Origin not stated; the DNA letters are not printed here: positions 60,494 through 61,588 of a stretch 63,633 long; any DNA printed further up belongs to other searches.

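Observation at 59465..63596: Second A/B module embedded in a regulator-led gene string: sigma - S24 peptidase - terminator - small peptide - A2 - Cys/His ORF - B3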

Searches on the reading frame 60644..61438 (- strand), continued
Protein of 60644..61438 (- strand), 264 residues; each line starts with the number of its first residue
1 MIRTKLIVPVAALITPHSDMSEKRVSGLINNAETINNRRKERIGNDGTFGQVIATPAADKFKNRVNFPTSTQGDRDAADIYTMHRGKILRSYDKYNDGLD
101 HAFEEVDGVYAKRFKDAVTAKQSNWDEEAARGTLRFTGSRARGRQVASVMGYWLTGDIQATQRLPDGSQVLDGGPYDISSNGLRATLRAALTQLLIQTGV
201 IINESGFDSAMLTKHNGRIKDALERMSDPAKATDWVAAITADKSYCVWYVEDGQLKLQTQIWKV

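Call 93: search_protein_families(library=pfam, proteins=[L025:1749-2354:+, L025:2390-2779:+, L025:2776-5442:+, L031:4051-4620:-, L031:2330-3757:-, L033:4071-5234:+, L033:5475-5732:+, L033:2967-3833:+], max_evalue=0.01)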
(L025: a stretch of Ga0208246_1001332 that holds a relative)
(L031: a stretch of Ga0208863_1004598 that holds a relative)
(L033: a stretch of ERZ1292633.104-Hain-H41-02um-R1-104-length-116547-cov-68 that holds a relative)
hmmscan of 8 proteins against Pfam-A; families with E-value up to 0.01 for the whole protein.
L025:1749-2354:+ (201 aa): 4 families
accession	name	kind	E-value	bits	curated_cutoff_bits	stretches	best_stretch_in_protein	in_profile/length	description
PF08281.18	Sigma70_r4_2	-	1e-11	44.7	25.7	1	138-181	2-45/54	Sigma-70, region 4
PF04542.20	Sigma70_r2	-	4.4e-11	42.8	24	1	27-96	1-70/71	Sigma-70 region 2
PF04545.22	Sigma70_r4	-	0.0011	18.9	24.1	1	143-180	1-38/50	Sigma-70, region 4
PF07638.17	Sigma70_ECF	-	0.0035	17.7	21.1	1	14-180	9-169/185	ECF sigma factor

L025:2390-2779:+ (129 aa): 0 families

L025:2776-5442:+ (888 aa): 38 families (the best 25 are shown)
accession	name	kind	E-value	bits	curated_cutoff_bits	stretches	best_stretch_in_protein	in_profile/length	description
PF00515.34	TPR_1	-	7.4e-127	409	27.8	14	627-658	3-34/34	Tetratricopeptide repeat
PF07719.23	TPR_2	-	2e-107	343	27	11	558-589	2-33/34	Tetratricopeptide repeat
PF13431.12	TPR_17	-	2.2e-107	343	24.4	12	409-441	1-33/34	Tetratricopeptide repeat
PF13181.12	TPR_8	-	1.3e-97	312.1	25.7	11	558-589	2-33/34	Tetratricopeptide repeat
PF13414.12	TPR_11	-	1.4e-81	268.3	26.8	12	569-603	6-40/42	TPR repeat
PF13432.12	TPR_16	-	9.2e-66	218.2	32.7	9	530-589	4-63/65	Tetratricopeptide repeat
PF13424.12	TPR_12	-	1.1e-65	218.2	30.1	10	559-622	5-76/77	Tetratricopeptide repeat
PF13428.12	TPR_14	-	3.1e-57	185.5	23.5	4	558-597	2-41/44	Tetratricopeptide repeat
PF14559.12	TPR_19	-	1.7e-53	179.2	25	8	569-629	3-62/68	Tetratricopeptide repeat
PF13371.12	TPR_9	-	5.2e-38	129.4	35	3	538-589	10-61/73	Tetratricopeptide repeat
PF01239.28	PPTA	-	2.8e-36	121.3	29.5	0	336-364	2-30/32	Protein prenyltransferase alpha subunit repeat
PF23914.1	TPR_CcmH_CycH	-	9.9e-31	107.1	42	3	482-586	43-150/158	Cytochrome c-type biogenesis protein H TPR domain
PF13174.12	TPR_6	-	1.8e-30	103.9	26.3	0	422-450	1-29/33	Tetratricopeptide repeat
PF12895.13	ANAPC3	-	2.5e-25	89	27.2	4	741-817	3-78/82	Anaphase-promoting complex, cyclosome, subunit 3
PF13176.12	TPR_7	-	5.2e-24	82.7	27.9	0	559-588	1-30/36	Tetratricopeptide repeat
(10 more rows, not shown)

L031:4051-4620:- (189 aa): 5 families
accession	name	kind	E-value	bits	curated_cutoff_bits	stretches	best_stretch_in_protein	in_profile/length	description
PF08281.18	Sigma70_r4_2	-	2.2e-12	46.9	25.7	1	123-167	2-46/54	Sigma-70, region 4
PF04545.22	Sigma70_r4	-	1.5e-09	37.6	24.1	1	128-171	1-44/50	Sigma-70, region 4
PF04542.20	Sigma70_r2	-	1.1e-08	35.2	24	1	22-86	2-68/71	Sigma-70 region 2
PF07638.17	Sigma70_ECF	-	4.9e-07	30.3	21.1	1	5-172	6-176/185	ECF sigma factor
PF12645.13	HTH_16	-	0.00055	20.4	22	0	5-42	2-39/65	Helix-turn-helix domain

L031:2330-3757:- (475 aa): 1 family
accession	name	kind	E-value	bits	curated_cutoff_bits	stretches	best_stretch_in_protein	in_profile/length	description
PF00227.31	Proteasome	-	0.0064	16.6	22.4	0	4-39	7-42/189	Proteasome subunit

L033:4071-5234:+ (387 aa): 0 families

L033:5475-5732:+ (85 aa): 0 families

L033:2967-3833:+ (288 aa): 0 families

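Call 101: search_protein_families(library=phrogs, proteins=[P0110, P0122, P0146, P0158, P0169], max_evalue=0.001)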
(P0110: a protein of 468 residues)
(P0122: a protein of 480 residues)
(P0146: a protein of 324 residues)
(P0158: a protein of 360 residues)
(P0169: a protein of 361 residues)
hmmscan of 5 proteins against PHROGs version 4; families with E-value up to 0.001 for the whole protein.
P0110 (468 aa): 0 families

P0122 (480 aa): 0 families

P0146 (324 aa): 0 families

P0158 (360 aa): 0 families

P0169 (361 aa): 0 families
